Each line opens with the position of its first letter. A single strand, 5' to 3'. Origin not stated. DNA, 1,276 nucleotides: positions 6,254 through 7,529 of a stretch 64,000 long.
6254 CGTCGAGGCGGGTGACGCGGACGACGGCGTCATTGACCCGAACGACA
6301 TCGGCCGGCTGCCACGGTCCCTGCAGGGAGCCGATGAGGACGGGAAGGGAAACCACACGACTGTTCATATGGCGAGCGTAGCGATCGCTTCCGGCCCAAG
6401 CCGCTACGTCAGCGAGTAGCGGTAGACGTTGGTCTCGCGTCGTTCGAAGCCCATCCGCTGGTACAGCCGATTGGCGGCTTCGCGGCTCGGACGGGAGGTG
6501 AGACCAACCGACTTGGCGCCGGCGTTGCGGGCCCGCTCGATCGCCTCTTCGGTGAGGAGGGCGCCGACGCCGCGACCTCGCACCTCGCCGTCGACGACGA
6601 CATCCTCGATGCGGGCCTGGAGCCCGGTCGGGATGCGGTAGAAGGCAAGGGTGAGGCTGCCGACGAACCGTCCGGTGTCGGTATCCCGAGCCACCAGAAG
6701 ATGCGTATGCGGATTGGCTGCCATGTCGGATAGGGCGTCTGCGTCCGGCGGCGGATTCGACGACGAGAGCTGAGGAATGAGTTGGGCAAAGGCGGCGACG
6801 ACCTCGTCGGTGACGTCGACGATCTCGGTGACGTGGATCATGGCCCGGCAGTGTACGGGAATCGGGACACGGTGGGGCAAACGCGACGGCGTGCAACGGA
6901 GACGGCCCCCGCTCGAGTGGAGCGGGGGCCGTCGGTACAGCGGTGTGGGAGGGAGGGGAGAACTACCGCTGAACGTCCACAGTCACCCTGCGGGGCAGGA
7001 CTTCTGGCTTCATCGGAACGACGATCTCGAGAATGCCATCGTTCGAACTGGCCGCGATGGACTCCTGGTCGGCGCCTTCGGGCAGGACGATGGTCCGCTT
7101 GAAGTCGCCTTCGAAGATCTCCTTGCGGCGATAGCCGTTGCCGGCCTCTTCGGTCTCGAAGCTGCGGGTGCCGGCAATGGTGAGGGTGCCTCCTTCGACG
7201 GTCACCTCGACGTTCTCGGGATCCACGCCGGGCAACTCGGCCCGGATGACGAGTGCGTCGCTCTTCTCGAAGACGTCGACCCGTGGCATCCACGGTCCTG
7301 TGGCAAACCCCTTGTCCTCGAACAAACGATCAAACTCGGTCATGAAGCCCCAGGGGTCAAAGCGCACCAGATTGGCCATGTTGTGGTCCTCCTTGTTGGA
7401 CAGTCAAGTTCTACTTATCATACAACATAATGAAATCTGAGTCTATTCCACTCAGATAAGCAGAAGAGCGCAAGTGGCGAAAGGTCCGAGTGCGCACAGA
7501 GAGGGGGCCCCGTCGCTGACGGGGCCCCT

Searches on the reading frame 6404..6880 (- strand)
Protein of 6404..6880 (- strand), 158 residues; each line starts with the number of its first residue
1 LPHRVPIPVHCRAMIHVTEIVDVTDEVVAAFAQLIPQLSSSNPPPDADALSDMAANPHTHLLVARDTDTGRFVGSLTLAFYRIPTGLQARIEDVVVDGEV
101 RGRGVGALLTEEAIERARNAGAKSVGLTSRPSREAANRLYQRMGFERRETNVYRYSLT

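Call 10: search_protein_families(library=pfam, proteins=[window:6404-6880:-], max_evalue=0.1)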
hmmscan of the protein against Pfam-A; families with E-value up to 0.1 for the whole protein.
window:6404-6880:- (158 aa): 8 families
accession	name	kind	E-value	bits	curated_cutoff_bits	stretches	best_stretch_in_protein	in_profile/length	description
PF00583.31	Acetyltransf_1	-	5.9e-16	59.2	20.7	1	40-145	14-116/116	Acetyltransferase (GNAT) family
PF13508.13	Acetyltransf_7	-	6.8e-12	46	27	1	58-146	2-83/84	Acetyltransferase (GNAT) domain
PF13673.13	Acetyltransf_10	-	7.9e-10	39.2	23.6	1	48-150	20-112/128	Acetyltransferase (GNAT) domain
PF08445.16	FR47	-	2.3e-06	27.9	22.1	1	91-152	24-84/86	FR47-like protein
PF14542.12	Acetyltransf_CG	-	0.00011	22.8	30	1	87-123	23-59/80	GCN5-related N-acetyl-transferase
PF13527.13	Acetyltransf_9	-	0.00083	19.8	25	1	60-146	42-125/127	Acetyltransferase (GNAT) domain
PF12568.14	PanZ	-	0.073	13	22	1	58-117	37-90/128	Acetyltransferase (GNAT) domain, PanZ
PF13480.13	Acetyltransf_6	-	0.081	13.5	22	0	49-125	62-132/143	Acetyltransferase (GNAT) domain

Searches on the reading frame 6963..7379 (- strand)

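Call 10: search_protein_families(library=pfam, proteins=[window:6963-7379:-], max_evalue=0.1)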
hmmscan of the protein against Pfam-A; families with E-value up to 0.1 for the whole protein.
window:6963-7379:- (138 aa): 4 families
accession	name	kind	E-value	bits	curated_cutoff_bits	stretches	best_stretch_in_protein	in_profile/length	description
PF00011.27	HSP20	-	1.8e-20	73.3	20.8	1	37-134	3-101/102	Hsp20/alpha crystallin family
PF17886.7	ArsA_HSP20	-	1.5e-07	31.3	22.5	1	42-119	3-61/63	HSP20-like domain found in ArsA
PF05455.17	GvpH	-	0.041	14.4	22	1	38-68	99-132/177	GvpH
PF10988.14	DUF2807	-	0.052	13.7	24.2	0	37-78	15-56/181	Putative auto-transporter adhesin, head GIN domain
